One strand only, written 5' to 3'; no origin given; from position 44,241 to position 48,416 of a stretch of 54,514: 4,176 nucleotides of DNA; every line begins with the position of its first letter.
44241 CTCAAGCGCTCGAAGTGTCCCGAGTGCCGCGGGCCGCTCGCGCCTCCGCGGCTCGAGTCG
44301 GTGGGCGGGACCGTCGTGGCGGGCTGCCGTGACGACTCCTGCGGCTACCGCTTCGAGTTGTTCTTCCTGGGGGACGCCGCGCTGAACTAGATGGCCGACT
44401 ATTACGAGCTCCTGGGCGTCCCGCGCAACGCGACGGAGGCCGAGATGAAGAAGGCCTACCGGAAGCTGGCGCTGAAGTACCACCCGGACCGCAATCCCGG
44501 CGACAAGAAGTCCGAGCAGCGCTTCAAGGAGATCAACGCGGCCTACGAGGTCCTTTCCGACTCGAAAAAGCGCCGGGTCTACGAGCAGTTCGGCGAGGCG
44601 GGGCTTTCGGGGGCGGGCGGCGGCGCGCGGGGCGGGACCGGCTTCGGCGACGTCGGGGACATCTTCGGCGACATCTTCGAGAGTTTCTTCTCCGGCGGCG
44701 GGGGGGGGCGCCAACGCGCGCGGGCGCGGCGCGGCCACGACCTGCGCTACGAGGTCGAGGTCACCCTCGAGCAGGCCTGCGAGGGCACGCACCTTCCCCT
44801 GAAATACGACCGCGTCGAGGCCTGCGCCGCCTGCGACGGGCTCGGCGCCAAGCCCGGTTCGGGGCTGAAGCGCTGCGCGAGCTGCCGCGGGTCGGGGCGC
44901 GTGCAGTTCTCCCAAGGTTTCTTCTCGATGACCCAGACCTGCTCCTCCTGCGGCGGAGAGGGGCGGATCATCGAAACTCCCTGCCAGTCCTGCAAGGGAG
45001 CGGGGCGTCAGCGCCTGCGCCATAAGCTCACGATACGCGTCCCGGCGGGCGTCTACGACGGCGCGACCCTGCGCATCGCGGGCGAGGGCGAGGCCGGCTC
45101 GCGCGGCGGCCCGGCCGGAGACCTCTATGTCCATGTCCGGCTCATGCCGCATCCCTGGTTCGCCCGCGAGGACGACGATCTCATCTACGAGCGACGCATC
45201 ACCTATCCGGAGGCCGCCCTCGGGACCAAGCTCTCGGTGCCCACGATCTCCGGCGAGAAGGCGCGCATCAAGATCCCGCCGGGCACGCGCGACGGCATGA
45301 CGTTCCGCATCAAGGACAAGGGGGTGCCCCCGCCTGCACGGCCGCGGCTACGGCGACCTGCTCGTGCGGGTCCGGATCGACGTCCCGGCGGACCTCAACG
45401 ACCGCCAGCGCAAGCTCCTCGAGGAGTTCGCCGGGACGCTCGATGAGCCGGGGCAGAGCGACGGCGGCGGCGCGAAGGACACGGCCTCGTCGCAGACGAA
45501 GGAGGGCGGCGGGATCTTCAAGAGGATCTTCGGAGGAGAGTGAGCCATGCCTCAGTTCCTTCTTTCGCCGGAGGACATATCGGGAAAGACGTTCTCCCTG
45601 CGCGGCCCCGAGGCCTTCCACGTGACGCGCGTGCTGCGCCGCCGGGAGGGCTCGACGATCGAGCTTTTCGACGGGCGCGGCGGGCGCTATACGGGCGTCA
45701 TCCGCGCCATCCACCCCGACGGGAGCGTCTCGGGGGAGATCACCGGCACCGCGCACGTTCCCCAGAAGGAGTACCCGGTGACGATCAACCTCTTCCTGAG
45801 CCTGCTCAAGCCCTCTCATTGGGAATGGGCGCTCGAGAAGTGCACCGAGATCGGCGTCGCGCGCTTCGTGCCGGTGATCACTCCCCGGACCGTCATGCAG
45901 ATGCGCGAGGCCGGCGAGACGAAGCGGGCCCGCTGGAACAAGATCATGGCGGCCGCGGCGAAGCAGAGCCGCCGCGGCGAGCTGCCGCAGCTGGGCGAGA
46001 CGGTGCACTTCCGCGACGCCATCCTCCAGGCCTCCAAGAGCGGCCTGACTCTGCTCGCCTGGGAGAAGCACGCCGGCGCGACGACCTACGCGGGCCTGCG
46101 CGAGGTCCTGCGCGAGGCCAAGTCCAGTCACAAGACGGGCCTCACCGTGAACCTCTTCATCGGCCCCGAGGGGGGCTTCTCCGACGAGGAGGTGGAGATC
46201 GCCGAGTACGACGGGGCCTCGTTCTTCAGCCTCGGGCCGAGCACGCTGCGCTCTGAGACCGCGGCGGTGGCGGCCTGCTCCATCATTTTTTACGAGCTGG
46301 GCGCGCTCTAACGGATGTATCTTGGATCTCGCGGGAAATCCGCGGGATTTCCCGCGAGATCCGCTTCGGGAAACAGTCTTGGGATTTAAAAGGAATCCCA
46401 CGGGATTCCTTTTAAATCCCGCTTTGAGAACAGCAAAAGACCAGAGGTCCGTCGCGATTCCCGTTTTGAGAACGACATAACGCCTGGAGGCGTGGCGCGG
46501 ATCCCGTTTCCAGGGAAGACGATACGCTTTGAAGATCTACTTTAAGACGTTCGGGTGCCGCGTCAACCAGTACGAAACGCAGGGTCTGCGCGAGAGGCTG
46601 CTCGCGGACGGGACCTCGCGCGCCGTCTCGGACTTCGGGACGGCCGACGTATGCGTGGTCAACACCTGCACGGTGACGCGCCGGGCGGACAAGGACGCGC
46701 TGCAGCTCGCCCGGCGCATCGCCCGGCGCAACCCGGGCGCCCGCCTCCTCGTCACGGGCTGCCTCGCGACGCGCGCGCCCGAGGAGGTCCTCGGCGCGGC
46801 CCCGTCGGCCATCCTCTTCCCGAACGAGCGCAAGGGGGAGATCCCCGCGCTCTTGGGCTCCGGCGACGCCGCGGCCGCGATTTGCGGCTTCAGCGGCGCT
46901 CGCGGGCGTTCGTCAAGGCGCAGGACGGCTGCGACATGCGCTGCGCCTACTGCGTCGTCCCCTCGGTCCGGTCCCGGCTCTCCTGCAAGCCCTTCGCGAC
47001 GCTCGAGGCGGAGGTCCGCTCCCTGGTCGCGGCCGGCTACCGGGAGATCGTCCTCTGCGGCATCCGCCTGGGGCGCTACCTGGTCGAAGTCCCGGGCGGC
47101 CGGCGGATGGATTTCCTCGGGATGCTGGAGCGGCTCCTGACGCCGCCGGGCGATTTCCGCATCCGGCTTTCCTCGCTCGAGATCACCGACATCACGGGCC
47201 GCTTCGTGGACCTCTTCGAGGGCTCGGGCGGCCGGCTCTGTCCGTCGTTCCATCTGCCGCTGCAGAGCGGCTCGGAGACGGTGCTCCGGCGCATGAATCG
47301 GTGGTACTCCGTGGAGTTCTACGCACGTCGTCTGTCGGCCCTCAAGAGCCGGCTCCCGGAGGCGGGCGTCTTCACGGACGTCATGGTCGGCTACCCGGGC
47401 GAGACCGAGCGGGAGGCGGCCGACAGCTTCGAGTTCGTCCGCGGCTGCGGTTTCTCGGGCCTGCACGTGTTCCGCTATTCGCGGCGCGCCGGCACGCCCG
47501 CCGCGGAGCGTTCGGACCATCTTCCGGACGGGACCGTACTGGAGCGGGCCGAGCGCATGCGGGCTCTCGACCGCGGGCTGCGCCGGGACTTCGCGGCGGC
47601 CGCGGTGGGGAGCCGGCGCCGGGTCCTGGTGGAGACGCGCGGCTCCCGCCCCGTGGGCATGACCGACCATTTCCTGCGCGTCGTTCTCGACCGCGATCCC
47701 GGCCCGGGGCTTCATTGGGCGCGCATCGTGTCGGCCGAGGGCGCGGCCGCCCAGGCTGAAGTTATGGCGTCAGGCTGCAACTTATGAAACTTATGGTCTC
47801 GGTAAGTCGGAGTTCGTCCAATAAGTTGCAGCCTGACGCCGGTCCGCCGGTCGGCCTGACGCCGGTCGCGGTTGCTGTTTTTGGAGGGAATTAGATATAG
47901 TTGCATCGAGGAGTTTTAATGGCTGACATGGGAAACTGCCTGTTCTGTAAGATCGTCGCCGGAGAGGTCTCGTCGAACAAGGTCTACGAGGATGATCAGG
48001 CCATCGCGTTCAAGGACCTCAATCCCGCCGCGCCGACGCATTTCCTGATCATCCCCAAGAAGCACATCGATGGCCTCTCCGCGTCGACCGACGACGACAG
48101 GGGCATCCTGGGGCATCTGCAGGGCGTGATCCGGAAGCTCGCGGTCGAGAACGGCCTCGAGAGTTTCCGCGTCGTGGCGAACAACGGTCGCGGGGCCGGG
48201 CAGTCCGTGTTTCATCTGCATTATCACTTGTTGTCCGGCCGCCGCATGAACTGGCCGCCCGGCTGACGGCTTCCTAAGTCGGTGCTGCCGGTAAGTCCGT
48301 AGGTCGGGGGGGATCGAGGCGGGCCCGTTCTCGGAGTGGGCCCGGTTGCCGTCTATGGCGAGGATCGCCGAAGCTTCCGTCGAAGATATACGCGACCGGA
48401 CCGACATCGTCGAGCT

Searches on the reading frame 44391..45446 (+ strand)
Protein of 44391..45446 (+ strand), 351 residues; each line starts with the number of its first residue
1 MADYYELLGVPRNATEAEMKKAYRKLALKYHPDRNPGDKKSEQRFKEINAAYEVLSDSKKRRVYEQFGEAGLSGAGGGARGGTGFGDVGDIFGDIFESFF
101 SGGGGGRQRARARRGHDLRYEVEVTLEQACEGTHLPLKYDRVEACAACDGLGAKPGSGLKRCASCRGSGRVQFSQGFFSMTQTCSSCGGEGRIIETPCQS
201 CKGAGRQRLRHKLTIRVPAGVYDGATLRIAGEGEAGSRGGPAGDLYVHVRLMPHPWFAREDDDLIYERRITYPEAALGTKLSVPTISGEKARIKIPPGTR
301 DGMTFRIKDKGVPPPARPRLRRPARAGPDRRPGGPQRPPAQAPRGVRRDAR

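Call 33: search_protein_families(library=pfam, proteins=[window:44391-45446:+], max_evalue=0.001)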
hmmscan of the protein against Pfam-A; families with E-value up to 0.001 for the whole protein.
window:44391-45446:+ (351 aa): 3 families
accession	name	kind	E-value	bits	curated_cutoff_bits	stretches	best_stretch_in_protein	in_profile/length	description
PF01556.23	DnaJ_C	-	2.5e-39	135.2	26.6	1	118-315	1-135/152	DnaJ C terminal domain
PF00226.36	DnaJ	-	8.3e-29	99.9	27.8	1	3-65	1-63/63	DnaJ domain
PF00684.25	DnaJ_CXXCXGXG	-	2.4e-14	53.8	32.7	1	145-205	1-65/65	DnaJ central domain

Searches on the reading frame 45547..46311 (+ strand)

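Call 33: search_protein_families(library=pfam, proteins=[window:45547-46311:+], max_evalue=0.001)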
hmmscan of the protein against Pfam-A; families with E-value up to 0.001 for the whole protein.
window:45547-46311:+ (254 aa): 2 families
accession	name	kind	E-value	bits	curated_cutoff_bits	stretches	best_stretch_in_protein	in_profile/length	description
PF04452.19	Methyltrans_RNA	-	6.2e-42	143.4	23.9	1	75-247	2-164/165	RNA methyltransferase domain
PF20260.4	PUA_4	-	1.9e-09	37.9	23.9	1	18-58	1-40/48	RNA methyltransferase PUA domain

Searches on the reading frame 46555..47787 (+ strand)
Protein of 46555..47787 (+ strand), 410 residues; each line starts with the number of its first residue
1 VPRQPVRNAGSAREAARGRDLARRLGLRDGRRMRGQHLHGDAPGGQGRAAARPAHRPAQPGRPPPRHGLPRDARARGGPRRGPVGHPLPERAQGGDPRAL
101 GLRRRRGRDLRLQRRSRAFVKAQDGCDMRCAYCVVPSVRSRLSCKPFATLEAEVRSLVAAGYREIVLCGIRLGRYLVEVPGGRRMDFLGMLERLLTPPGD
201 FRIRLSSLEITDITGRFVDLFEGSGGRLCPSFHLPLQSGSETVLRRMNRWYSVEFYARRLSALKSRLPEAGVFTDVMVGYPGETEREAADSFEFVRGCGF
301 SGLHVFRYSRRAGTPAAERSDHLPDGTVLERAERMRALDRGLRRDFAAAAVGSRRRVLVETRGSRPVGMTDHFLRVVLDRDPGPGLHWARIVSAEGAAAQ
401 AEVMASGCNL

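Call 34: search_protein_families(library=pfam, proteins=[window:46555-47787:+], max_evalue=0.001)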
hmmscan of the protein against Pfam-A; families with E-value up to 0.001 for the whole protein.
window:46555-47787:+ (410 aa): 1 family
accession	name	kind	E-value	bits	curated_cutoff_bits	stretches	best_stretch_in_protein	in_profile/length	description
PF04055.27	Radical_SAM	-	4.3e-16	60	29.5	1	123-295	4-166/166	Radical SAM superfamily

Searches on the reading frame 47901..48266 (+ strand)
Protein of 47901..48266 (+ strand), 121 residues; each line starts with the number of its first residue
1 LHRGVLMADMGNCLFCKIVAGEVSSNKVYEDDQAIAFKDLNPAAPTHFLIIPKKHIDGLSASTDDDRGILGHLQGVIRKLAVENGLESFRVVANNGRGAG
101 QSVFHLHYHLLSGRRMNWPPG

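Call 33: search_protein_families(library=pfam, proteins=[window:47901-48266:+], max_evalue=0.001)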
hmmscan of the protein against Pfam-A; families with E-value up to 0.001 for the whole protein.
window:47901-48266:+ (121 aa): 2 families
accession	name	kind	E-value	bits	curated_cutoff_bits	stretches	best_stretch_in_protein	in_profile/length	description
PF11969.13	DcpS_C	-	4.8e-25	88.7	24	1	12-112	1-101/114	Scavenger mRNA decapping enzyme C-term binding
PF01230.28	HIT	-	2.3e-23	83.1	21.5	1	21-115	2-97/98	HIT domain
